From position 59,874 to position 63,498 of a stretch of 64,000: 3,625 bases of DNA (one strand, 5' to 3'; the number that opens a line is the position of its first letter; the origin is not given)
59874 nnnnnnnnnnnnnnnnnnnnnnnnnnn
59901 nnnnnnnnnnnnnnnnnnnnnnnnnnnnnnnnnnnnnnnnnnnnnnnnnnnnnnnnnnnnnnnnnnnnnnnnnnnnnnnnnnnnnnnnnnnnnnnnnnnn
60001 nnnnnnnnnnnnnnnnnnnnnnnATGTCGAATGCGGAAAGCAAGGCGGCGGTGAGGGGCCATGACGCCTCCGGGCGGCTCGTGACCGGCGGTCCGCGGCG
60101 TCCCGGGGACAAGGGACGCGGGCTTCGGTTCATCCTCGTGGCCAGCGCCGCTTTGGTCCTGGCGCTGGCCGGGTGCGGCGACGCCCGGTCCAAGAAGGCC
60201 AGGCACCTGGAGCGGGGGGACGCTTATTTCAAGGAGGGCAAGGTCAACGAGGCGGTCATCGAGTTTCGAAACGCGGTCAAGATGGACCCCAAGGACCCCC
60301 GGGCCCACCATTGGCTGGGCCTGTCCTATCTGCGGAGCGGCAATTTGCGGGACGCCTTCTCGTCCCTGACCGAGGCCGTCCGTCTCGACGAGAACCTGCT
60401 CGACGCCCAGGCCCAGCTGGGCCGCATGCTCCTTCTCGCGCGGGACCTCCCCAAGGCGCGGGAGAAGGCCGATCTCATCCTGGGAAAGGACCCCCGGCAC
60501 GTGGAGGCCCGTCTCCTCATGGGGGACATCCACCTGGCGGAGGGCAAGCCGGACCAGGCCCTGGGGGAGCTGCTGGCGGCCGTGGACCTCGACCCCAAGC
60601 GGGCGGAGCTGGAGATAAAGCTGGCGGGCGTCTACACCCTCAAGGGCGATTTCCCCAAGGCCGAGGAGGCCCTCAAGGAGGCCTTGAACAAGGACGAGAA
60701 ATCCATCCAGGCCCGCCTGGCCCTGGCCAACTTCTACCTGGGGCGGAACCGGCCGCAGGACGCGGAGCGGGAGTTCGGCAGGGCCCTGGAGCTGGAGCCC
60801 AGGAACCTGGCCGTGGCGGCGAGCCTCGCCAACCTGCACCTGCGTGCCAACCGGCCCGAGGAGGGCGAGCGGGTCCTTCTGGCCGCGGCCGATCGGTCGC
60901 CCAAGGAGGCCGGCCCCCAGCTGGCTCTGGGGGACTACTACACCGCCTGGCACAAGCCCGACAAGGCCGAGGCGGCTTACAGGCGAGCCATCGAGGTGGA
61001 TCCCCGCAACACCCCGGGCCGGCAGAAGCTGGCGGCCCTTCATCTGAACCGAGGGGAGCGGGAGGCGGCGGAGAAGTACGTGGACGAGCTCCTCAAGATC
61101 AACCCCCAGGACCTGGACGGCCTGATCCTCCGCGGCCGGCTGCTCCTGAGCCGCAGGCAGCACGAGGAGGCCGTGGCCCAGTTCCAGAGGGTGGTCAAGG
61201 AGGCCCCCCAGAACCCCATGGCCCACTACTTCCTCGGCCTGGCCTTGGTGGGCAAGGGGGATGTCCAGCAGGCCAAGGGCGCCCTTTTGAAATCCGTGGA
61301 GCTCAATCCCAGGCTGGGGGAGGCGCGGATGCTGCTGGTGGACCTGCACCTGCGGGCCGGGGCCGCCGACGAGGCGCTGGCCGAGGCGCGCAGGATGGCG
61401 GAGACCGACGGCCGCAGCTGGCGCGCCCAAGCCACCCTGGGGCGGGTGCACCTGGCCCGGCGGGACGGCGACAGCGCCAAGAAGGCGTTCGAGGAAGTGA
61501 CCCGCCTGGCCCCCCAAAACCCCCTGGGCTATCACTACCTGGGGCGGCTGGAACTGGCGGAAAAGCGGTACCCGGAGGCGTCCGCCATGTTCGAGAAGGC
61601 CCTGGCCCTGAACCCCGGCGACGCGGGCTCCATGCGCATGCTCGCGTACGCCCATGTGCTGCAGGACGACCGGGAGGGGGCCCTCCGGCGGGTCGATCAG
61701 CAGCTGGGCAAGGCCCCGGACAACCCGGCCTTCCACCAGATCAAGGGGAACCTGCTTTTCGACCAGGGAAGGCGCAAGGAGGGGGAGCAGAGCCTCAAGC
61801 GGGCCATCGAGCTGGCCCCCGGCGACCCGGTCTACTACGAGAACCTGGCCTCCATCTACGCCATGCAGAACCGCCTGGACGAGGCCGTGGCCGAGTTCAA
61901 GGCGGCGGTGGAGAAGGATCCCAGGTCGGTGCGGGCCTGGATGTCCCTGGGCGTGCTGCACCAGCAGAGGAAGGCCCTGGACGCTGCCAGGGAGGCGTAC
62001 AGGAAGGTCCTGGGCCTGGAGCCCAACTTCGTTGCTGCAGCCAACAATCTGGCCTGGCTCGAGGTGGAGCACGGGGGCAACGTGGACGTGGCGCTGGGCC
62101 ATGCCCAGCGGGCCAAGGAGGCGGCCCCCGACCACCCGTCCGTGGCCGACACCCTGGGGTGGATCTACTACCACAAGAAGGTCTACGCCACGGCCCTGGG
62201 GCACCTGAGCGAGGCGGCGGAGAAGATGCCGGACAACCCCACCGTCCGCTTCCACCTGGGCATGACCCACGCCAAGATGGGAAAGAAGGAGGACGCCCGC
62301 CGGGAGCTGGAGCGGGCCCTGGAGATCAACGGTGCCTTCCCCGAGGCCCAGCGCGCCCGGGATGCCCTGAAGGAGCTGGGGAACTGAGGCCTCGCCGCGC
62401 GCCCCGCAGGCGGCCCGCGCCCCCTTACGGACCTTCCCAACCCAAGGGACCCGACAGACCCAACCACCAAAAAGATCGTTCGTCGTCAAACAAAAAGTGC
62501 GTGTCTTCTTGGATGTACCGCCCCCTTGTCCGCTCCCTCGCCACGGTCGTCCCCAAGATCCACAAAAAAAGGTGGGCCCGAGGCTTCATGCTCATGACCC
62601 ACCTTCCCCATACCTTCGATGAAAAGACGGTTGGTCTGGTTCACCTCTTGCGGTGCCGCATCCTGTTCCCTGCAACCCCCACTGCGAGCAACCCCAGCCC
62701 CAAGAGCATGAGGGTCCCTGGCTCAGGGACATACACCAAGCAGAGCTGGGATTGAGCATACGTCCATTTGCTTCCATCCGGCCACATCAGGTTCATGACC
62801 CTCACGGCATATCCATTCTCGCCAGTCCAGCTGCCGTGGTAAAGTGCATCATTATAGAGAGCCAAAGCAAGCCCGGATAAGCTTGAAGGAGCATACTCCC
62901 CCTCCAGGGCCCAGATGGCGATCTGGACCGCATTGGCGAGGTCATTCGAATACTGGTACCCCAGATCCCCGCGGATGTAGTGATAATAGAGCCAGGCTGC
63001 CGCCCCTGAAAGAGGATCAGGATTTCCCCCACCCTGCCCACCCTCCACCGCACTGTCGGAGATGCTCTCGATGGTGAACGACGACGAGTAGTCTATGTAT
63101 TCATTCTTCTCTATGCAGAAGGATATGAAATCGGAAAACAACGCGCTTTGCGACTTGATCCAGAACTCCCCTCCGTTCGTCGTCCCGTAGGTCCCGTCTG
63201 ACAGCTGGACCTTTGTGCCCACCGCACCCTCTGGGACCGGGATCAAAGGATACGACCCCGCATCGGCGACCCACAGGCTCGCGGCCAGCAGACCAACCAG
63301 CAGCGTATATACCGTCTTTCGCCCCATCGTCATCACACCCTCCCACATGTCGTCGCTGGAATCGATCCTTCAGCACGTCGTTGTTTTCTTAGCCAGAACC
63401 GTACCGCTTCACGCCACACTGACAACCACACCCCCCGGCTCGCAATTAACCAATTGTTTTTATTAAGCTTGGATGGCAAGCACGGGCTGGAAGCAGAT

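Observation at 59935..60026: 23-nt poly-G tract between prsR and prsT, a slippage-prone switch that could fuse the regulator to the lipoprotein or truncate it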

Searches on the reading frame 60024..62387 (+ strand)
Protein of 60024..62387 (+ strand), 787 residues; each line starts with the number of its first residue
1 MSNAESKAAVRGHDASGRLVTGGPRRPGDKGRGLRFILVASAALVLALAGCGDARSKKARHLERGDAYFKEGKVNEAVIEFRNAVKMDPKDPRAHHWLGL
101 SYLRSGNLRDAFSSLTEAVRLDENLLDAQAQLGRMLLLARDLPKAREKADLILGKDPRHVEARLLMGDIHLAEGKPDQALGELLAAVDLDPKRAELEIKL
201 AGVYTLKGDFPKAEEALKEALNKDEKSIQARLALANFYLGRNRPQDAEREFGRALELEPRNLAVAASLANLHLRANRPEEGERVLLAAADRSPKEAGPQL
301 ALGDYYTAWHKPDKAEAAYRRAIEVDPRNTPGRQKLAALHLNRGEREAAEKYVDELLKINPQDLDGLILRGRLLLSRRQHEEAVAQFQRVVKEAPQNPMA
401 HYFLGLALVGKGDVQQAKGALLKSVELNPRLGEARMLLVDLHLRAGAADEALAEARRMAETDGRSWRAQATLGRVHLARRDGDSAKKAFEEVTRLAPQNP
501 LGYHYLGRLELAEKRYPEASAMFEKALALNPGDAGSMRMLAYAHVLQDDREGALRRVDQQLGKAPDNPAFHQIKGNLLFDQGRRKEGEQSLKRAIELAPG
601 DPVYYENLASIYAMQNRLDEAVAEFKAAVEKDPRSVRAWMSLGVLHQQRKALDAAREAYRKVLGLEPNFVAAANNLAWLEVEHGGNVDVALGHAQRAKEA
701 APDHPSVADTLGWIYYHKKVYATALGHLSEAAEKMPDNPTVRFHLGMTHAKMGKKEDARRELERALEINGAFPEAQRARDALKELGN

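Call 6: find_encoding_contigs(protein=window:60024-62387:+, flank=3000, max_places=10)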
Protein window:60024-62387:+ (787 aa): no gene with exactly this product is on record in the collection.

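Call 17: search_protein_families(library=ncbifam, proteins=[window:60024-62387:+])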
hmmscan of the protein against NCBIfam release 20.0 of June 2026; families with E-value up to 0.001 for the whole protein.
window:60024-62387:+ (787 aa): 40 families (the best 25 are shown)
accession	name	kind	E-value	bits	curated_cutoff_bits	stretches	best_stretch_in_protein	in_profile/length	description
TIGR02917.1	PEP_TPR_lipo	equivalog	9.6e-128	427.4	312.2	4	152-648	48-545/899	XrtA/PEP-CTERM system TPR-repeat protein PrsT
NF040959.1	MamA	equivalog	3.2e-65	219.4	200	7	683-774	83-174/204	magnetosome protein MamA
TIGR02521.1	type_IV_pilW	equivalog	1.3e-58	198.3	154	5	607-683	36-112/234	type IV pilus biogenesis/stability protein PilW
NF033762.1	social_mot_Tgl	equivalog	2.4e-46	158.2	225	4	509-658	75-226/252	social motility TPR repeat lipoprotein Tgl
NF033920.0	C39_PA2778_fam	equivalog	1.4e-41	142.6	150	3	275-360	169-254/255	PA2778 family cysteine peptidase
NF052415.1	T3SS_chap_SctY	equivalog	3.2e-37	127.3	70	4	505-596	11-105/106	type III secretion apparatus assembly chaperone SctY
TIGR02552.1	LcrH_SycD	equivalog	3.1e-35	120.9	104.8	1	711-776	58-123/136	SycD/LcrH family type III secretion system chaperone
NF047371.1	FlcA_CTERM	equivalog_domain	6.5e-35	120.7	300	2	684-768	452-536/646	periplasmic flagellar collar protein FlcA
TIGR00990.1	3a0801s09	subfamily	6.8e-32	110.9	757.25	4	571-729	334-491/615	mitochondrial import receptor subunit TOM70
NF033758.1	gliding_GltE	equivalog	3.2e-30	105.4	225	3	83-199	213-329/411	adventurous gliding motility TPR repeat lipoprotein GltE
TIGR03939.1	PGA_TPR_OMP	equivalog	1.3e-29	103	366.65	4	313-401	103-191/800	poly-beta-1,6 N-acetyl-D-glucosamine export porin PgaA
NF008757.0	PRK11788.1-5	equivalog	1.2e-28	100.4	363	3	604-763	182-341/388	lipopolysaccharide assembly protein LapB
NF008520.0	PRK11447.1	equivalog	3.8e-27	94.5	858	3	346-559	477-696/1157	cellulose synthase complex outer membrane protein BcsC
TIGR02795.1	tol_pal_ybgF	equivalog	5.5e-24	85.1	90.1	1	373-430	11-71/119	tol-pal system protein YbgF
NF047507.1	TPR_BatC_Lepto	exception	3.7e-23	82.1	175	1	574-685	30-145/214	TPR repeat-containing protein BatC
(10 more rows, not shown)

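Call 41: find_homologous_proteins(query=window:60024-62387:+, max_evalue=1e-30)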
Query window:60024-62387:+ (787 aa): 208 proteins with E <= 1e-30 among 8000 candidates; the best 120 are listed.
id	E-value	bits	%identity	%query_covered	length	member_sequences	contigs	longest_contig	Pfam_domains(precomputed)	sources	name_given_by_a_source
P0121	2.5e-165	570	29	92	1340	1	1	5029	PF03704.24,PF25060.1,PF13414.13,PF12569.15,PF13374.13,PF07721.21,PF24575.2,PF00515.35,PF13424.13,PF13429.13,PF14561.13,PF07719.24,PF13174.13,PF20308.5,PF25063.1,PF14853.13,PF13431.13,PF23914.2,PF13525.13,PF25062.2,PF20225.5,PF25058.2,PF13176.13,PF13428.13,PF25064.2,PF14559.13,PF13371.13,PF22860.3,PF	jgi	jgi:tetratricopeptide (TPR) repeat protein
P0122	4.5e-127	444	37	96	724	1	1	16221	PF09976.16,PF25060.1,PF13414.13,PF24575.2,PF00515.35,PF13424.13,PF13429.13,PF14561.13,PF07719.24,PF13174.13,PF25063.1,PF13431.13,PF23914.2,PF25062.2,PF25058.2,PF13176.13,PF13428.13,PF25064.2,PF14559.13,PF13371.13,PF12895.14,PF21033.5,PF13432.13,PF13181.13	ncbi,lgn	-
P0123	4.8e-113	397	34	97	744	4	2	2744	PF09976.16,PF25060.1,PF13414.13,PF12569.15,PF23241.2,PF24575.2,PF00515.35,PF13424.13,PF13429.13,PF14561.13,PF07719.24,PF13174.13,PF25063.1,PF13431.13,PF23914.2,PF25062.2,PF25058.2,PF13176.13,PF13428.13,PF25064.2,PF14559.13,PF13371.13,PF12895.14,PF21033.5,PF13432.13,PF13181.13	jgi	jgi:tetratricopeptide (TPR) repeat protein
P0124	8.5e-113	397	29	92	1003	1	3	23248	PF09976.16,PF25060.1,PF13414.13,PF16918.12,PF12569.15,PF09613.17,PF23241.2,PF07721.21,PF24575.2,PF00515.35,PF13424.13,PF13429.13,PF14561.13,PF07719.24,PF13174.13,PF20308.5,PF25063.1,PF14853.13,PF13431.13,PF23914.2,PF25062.2,PF20225.5,PF25058.2,PF23300.4,PF13176.13,PF13428.13,PF04733.21,PF25064.2,PF1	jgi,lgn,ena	jgi:tetratricopeptide (TPR) repeat protein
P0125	1.8e-112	396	35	94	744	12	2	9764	PF09976.16,PF25060.1,PF13414.13,PF12569.15,PF13374.13,PF24575.2,PF00515.35,PF13424.13,PF13429.13,PF14561.13,PF07719.24,PF13174.13,PF25063.1,PF13431.13,PF23914.2,PF25062.2,PF25058.2,PF13176.13,PF13428.13,PF25064.2,PF14559.13,PF13371.13,PF12895.14,PF21033.5,PF13432.13,PF13181.13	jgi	jgi:putative PEP-CTERM system TPR-repeat lipoprotein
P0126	2.1e-108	382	34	95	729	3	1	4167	PF09976.16,PF25060.1,PF13414.13,PF24575.2,PF00515.35,PF13424.13,PF13429.13,PF14561.13,PF07719.24,PF13174.13,PF20308.5,PF25063.1,PF13431.13,PF23914.2,PF25062.2,PF25058.2,PF13176.13,PF13428.13,PF25064.2,PF14559.13,PF13371.13,PF12895.14,PF21033.5,PF13432.13,PF13181.13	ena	-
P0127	2.4e-107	379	35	94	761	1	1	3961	PF10602.16,PF09976.16,PF25060.1,PF13414.13,PF12569.15,PF23241.2,PF13374.13,PF07721.21,PF24575.2,PF00515.35,PF13424.13,PF13429.13,PF14561.13,PF07719.24,PF13174.13,PF25063.1,PF13431.13,PF23914.2,PF25062.2,PF25058.2,PF13176.13,PF13428.13,PF25064.2,PF14559.13,PF13371.13,PF12895.14,PF21033.5,PF13432.13,P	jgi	jgi:tetratricopeptide (TPR) repeat protein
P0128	9.8e-105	370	32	93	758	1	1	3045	PF03704.24,PF05843.21,PF25060.1,PF13414.13,PF12569.15,PF09613.17,PF23241.2,PF13374.13,PF07721.21,PF24575.2,PF00515.35,PF13424.13,PF13429.13,PF14561.13,PF07719.24,PF13174.13,PF25063.1,PF13431.13,PF23914.2,PF25062.2,PF25058.2,PF13176.13,PF13428.13,PF25064.2,PF14559.13,PF13371.13,PF12895.14,PF21033.5,P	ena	-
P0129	2.2e-102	362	34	94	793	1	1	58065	PF25063.1,PF13431.13,PF09976.16,PF23914.2,PF25062.2,PF13414.13,PF25058.2,PF13176.13,PF13428.13,PF25064.2,PF14559.13,PF24575.2,PF13371.13,PF00515.35,PF12895.14,PF13424.13,PF13432.13,PF13429.13,PF13181.13,PF07719.24,PF13174.13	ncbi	-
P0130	6.1e-102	361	34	95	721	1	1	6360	PF25060.1,PF13414.13,PF12569.15,PF24575.2,PF00515.35,PF13424.13,PF13429.13,PF14561.13,PF07719.24,PF13174.13,PF25063.1,PF14853.13,PF13431.13,PF23914.2,PF25062.2,PF25058.2,PF23300.4,PF13176.13,PF13428.13,PF25064.2,PF14559.13,PF13371.13,PF12895.14,PF21033.5,PF13432.13,PF13181.13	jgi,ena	-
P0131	3.0e-101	358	28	96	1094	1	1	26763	PF09976.16,PF25060.1,PF13414.13,PF21545.4,PF23558.2,PF12569.15,PF09613.17,PF23241.2,PF13374.13,PF07721.21,PF24575.2,PF00515.35,PF13424.13,PF13429.13,PF07719.24,PF13174.13,PF20308.5,PF25063.1,PF13431.13,PF23914.2,PF25062.2,PF20225.5,PF25058.2,PF13176.13,PF13428.13,PF00637.27,PF25064.2,PF14559.13,PF13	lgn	-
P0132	2.7e-100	355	30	95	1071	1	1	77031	PF25060.1,PF13414.13,PF09797.16,PF12569.15,PF23241.2,PF07721.21,PF24575.2,PF00515.35,PF13424.13,PF07719.24,PF13174.13,PF20308.5,PF25063.1,PF13431.13,PF23914.2,PF13525.13,PF25062.2,PF25058.2,PF13176.13,PF13428.13,PF25064.2,PF14559.13,PF13371.13,PF12895.14,PF13432.13,PF13181.13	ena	-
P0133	7.0e-100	354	34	93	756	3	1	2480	PF25063.1,PF13431.13,PF23914.2,PF25060.1,PF25062.2,PF13414.13,PF13428.13,PF07721.21,PF14559.13,PF24575.2,PF13371.13,PF00515.35,PF12895.14,PF13424.13,PF21033.5,PF13432.13,PF13181.13,PF07719.24,PF13174.13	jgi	jgi:tetratricopeptide (TPR) repeat protein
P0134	7.5e-99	351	32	97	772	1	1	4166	PF25060.1,PF13414.13,PF12569.15,PF13374.13,PF24575.2,PF00515.35,PF13424.13,PF13429.13,PF07719.24,PF13174.13,PF25063.1,PF14853.13,PF13431.13,PF23914.2,PF25062.2,PF25058.2,PF13176.13,PF13428.13,PF25064.2,PF14559.13,PF13371.13,PF12895.14,PF21033.5,PF13432.13,PF09295.17,PF13181.13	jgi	jgi:tetratricopeptide (TPR) repeat protein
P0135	1.2e-96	343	26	93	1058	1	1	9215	PF03704.24,PF25060.1,PF13414.13,PF23241.2,PF24575.2,PF00515.35,PF13424.13,PF14561.13,PF07719.24,PF13174.13,PF20308.5,PF25063.1,PF13431.13,PF23914.2,PF25062.2,PF25058.2,PF23300.4,PF13176.13,PF13428.13,PF25064.2,PF14559.13,PF13371.13,PF12895.14,PF21033.5,PF13432.13,PF13181.13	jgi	jgi:tetratricopeptide (TPR) repeat protein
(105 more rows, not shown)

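Call 60: find_encoding_contigs(protein=window:60051-62384:+, flank=3000, max_places=10)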
Protein seq(778 aa) (778 aa): no gene with exactly this product is on record in the collection.

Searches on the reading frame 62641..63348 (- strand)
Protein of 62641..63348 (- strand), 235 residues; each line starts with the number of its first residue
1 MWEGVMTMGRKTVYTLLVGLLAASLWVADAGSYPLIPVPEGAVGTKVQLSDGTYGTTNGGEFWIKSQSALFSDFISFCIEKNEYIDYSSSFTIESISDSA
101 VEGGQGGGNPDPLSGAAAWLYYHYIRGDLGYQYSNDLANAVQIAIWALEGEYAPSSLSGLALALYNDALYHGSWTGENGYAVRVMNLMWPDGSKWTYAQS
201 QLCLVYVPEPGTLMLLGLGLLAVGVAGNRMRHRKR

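Call 17: search_protein_families(library=ncbifam, proteins=[window:62641-63348:-])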
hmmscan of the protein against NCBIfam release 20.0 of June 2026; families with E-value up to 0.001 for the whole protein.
window:62641-63348:- (235 aa): 5 families
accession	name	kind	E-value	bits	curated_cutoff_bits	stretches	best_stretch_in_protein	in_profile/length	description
NF041538.1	PEP_EDSA_1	subfamily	8.5e-07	28.9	100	1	205-229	283-306/307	EDSAP-1 family PEP-CTERM protein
NF033554.9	floc_PepA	equivalog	2.7e-06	27.4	80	1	200-229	228-259/261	flocculation-associated PEP-CTERM protein PepA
NF038125.1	PEP_CTERM_THxN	subfamily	2.8e-05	23.8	85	1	205-227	222-243/246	THxN family PEP-CTERM protein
NF038129.1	PEP_NF038129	equivalog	4e-05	23.5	65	1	156-229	117-193/194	NF038129 family PEP-CTERM protein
TIGR02595.1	PEP_CTERM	domain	0.00013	22.5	16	1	207-234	1-24/24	PEP-CTERM sorting domain-containing protein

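Call 38: search_protein_families(library=pfam, proteins=[window:62641-63348:-], max_evalue=0.00001)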
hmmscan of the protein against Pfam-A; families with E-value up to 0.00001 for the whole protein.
window:62641-63348:- (235 aa): 1 family
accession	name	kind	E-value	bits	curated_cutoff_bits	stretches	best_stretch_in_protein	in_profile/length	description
PF07589.16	PEP-CTERM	-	6.6e-07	29.6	20.7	1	207-225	2-21/24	PEP-CTERM motif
